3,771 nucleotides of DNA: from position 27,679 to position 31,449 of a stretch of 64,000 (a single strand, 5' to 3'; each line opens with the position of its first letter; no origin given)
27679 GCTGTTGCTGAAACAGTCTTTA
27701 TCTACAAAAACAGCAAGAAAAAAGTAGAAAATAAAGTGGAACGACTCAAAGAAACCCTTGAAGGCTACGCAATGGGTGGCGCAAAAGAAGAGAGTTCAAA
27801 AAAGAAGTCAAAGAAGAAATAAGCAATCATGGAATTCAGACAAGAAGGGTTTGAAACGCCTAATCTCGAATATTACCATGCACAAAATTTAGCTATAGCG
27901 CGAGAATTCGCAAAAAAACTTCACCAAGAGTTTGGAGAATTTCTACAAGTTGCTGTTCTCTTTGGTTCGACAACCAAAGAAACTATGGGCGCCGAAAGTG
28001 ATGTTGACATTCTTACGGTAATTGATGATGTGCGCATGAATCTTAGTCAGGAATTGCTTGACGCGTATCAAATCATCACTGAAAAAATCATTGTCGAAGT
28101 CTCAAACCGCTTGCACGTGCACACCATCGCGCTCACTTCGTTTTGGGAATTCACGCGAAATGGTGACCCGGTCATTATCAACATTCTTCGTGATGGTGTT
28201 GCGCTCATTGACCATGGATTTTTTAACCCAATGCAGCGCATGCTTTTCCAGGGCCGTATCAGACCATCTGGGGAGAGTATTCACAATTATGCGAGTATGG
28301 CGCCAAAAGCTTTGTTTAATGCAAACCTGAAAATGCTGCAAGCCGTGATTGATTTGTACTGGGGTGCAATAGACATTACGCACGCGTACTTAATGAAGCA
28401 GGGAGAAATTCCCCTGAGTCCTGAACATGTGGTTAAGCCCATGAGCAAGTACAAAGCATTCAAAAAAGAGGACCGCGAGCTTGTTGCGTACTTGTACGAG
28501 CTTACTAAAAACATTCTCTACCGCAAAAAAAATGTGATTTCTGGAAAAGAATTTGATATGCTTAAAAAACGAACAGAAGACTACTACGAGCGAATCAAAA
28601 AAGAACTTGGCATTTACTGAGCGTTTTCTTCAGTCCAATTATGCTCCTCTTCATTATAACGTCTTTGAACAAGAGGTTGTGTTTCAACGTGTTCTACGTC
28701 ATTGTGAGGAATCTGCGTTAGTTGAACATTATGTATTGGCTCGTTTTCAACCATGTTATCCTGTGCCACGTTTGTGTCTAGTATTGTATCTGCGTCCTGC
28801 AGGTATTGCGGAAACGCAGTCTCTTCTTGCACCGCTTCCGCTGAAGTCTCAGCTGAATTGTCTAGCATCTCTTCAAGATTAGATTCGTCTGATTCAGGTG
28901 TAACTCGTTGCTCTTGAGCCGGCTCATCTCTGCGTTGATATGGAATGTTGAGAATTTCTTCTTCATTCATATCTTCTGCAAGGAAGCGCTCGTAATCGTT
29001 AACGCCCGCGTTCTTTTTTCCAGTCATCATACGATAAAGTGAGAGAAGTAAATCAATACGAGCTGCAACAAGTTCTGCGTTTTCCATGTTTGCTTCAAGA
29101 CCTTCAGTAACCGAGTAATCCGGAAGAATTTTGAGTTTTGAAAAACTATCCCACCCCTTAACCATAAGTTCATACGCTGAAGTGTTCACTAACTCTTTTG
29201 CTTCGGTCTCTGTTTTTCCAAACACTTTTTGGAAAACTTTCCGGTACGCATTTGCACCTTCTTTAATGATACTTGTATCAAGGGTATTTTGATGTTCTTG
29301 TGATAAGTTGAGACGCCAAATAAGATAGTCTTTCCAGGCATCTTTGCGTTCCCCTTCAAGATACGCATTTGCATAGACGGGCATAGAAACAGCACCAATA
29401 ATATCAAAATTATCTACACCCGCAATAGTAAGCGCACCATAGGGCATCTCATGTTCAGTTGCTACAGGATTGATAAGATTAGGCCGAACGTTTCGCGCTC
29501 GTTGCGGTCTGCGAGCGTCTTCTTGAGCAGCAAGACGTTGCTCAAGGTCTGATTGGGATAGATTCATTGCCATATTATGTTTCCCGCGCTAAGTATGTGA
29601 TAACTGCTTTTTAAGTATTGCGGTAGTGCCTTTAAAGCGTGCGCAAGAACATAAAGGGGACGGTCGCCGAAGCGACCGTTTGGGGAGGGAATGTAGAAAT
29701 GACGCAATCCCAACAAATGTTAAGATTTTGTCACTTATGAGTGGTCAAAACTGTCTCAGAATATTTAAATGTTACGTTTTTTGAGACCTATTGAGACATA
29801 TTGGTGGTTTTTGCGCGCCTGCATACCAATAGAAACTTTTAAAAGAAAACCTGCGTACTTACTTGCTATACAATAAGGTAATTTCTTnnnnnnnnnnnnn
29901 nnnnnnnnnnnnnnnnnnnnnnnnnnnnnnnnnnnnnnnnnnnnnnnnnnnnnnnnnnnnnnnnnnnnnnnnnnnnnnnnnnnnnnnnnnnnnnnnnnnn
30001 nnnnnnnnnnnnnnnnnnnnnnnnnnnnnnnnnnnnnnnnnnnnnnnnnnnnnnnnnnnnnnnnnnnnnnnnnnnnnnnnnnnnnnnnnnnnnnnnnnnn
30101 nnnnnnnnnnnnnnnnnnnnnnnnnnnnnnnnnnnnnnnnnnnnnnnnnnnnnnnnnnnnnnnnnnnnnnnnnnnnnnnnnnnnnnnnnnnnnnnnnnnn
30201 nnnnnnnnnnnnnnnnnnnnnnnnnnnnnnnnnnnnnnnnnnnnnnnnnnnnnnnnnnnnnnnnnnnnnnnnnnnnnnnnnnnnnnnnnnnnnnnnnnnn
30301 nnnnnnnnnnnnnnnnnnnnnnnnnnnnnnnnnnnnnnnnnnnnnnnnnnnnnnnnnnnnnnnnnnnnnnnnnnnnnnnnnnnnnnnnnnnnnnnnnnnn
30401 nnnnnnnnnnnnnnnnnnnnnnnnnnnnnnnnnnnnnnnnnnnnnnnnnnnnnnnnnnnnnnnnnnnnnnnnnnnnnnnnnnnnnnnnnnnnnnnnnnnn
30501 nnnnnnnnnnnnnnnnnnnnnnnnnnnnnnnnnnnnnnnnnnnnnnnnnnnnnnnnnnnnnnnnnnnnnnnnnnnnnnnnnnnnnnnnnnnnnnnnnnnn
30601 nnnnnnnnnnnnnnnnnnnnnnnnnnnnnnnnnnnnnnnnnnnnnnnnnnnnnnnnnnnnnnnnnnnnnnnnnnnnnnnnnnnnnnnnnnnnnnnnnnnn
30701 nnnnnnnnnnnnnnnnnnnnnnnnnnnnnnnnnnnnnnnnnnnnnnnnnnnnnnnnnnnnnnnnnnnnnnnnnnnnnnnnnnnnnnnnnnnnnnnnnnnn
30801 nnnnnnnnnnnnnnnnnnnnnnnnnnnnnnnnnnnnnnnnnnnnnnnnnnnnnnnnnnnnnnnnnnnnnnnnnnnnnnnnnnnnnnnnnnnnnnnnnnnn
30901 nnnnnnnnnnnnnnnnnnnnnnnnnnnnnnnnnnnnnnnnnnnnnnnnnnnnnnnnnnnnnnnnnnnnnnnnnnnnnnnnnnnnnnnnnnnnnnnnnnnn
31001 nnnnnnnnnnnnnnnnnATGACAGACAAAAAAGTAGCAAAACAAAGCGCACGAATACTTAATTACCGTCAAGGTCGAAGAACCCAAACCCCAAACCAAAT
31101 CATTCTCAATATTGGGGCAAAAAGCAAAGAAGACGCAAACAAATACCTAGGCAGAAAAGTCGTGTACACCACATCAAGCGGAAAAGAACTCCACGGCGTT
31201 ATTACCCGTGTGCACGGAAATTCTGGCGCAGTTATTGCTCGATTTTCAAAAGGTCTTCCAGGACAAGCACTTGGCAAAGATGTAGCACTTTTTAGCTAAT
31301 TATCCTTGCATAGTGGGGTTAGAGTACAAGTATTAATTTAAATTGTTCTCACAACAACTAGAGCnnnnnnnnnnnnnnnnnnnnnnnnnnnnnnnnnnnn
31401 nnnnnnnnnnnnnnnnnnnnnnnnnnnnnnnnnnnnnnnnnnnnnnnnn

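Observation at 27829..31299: Paralogous pair of Pol-beta nucleotidyltransferase proteins, one translationally coupled to ribosomal protein L35Ae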

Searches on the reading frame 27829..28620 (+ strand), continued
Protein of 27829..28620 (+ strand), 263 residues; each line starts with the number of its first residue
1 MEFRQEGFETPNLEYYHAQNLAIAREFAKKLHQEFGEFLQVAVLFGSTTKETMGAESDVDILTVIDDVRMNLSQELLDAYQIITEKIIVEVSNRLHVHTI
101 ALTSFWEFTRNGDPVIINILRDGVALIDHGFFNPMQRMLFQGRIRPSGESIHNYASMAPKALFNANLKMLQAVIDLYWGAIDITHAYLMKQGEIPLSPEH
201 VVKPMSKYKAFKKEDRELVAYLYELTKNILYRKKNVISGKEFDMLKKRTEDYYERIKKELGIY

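Call 53: search_protein_families(library=pfam, alignment_id=A2, max_evalue=0.01)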
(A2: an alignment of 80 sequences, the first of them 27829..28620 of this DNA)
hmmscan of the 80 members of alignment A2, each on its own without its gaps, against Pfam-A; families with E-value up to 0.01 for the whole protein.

A. member 1, window:27829-28620:+ (263 aa): 2 families
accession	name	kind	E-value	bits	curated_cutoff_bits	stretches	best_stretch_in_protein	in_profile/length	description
PF01909.29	NTP_transf_2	-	2.9e-07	31.2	21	1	25-121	2-88/93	Nucleotidyltransferase domain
PF18765.7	Polbeta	-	6e-06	26.8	26.9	1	39-79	13-58/93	Polymerase beta, Nucleotidyltransferase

B. families by the number of members that match (of 80 scanned): 10 families
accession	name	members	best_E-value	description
PF01909.29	NTP_transf_2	77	9.8e-13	Nucleotidyltransferase domain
PF18765.7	Polbeta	77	7.7e-09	Polymerase beta, Nucleotidyltransferase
PF22600.2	MTPAP-like_central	20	0.00028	Poly(A) RNA polymerase, mitochondrial-like, central palm domain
PF14792.12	DNA_pol_B_palm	10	0.00011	DNA polymerase beta palm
PF03445.19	DUF294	8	0.00016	Putative nucleotidyltransferase DUF294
PF14910.11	MMS22L_N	2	8.9e-05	S-phase genomic integrity recombination mediator, N-terminal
PF05168.19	HEPN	2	0.00091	HEPN domain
PF07821.18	Alpha-amyl_C2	1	0.005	Alpha-amylase C-terminal beta-sheet domain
PF13848.12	Thioredoxin_6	1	0.0077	Thioredoxin-like domain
PF18144.7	SMODS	1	0.0091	Second Messenger Oligonucleotide or Dinucleotide Synthetase domain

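Call 78: search_protein_representatives(alignment_id=A2)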
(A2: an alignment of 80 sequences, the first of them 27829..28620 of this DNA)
Query: 80 sequences, 268 profile positions. Proteins with E-value up to 0.001 (for the whole library): 1385; up to 1e-10: 519; up to 1e-30: 220. The best 150 are listed.
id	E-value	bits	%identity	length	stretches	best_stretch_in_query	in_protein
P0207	1.6e-119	414.7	-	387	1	1-266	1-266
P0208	6.1e-112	389.8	-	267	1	9-265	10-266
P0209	1.6e-102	358.9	-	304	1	3-264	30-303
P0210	5.0e-100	350.7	-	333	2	51-264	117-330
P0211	4.5e-96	337.8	-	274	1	3-266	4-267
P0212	2.5e-93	328.8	-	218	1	59-267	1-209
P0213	2.0e-92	325.8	-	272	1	4-266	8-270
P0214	5.0e-92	324.5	-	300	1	10-266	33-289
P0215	1.0e-91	323.5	-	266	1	1-264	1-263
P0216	3.3e-87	308.7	-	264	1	6-266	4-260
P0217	4.6e-87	308.2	-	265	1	9-263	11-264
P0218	8.4e-86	304.1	-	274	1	10-266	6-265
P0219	3.2e-84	298.9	-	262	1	19-267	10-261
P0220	4.6e-79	282.0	-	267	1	9-265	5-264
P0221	2.6e-78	279.5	-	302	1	1-266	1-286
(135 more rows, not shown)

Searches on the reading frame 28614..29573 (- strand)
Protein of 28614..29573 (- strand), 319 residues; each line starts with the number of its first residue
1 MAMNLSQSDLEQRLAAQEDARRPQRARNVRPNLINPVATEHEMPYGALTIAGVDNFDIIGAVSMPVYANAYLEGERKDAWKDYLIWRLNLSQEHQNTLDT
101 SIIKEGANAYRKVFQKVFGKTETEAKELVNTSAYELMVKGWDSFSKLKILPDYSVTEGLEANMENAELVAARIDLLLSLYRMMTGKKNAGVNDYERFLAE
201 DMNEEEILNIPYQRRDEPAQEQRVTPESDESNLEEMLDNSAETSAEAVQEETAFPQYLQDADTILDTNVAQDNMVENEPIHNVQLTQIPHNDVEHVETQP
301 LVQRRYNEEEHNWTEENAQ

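Call 3: search_protein_families(library=pfam, proteins=[window:28614-29573:-], max_evalue=0.1)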
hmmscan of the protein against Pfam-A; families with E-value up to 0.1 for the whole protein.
window:28614-29573:- (319 aa): 0 families

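Call 8: search_protein_families(library=ncbifam, proteins=[window:28614-29573:-], max_evalue=1)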
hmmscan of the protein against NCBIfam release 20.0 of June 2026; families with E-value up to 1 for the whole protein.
window:28614-29573:- (319 aa): 1 family
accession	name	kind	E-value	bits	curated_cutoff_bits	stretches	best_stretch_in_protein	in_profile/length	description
TIGR01201.1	HU_rel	subfamily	0.14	12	68.6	1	180-254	80-157/170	HU family DNA-binding protein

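Call 9: search_protein_families(library=padloc, proteins=[window:28614-29573:-], max_evalue=1)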
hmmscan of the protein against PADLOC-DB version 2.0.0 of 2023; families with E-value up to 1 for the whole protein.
window:28614-29573:- (319 aa): 0 families

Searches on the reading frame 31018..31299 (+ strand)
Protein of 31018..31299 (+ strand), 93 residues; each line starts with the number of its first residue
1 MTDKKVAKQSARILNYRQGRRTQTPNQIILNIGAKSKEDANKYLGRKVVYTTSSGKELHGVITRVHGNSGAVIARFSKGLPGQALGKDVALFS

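Call 3: search_protein_families(library=pfam, proteins=[window:31018-31299:+], max_evalue=0.1)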
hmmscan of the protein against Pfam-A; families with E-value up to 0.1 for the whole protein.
window:31018-31299:+ (93 aa): 1 family
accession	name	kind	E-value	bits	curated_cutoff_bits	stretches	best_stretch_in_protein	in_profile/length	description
PF01247.24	Ribosomal_L35Ae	-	7.3e-20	71.4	27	1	10-91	4-94/95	Ribosomal protein L35Ae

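Call 8: search_protein_families(library=ncbifam, proteins=[window:31018-31299:+], max_evalue=1)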
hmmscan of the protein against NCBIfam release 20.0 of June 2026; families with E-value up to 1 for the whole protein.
window:31018-31299:+ (93 aa): 2 families
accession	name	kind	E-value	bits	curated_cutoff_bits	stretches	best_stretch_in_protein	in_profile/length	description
NF003326.0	PRK04337.1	equivalog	9.5e-28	96.1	85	1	10-90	5-86/88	50S ribosomal protein L35ae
NF004670.1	PRK06009.1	equivalog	0.074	13.5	124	1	32-79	52-96/108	flagellar hook assembly protein FlgD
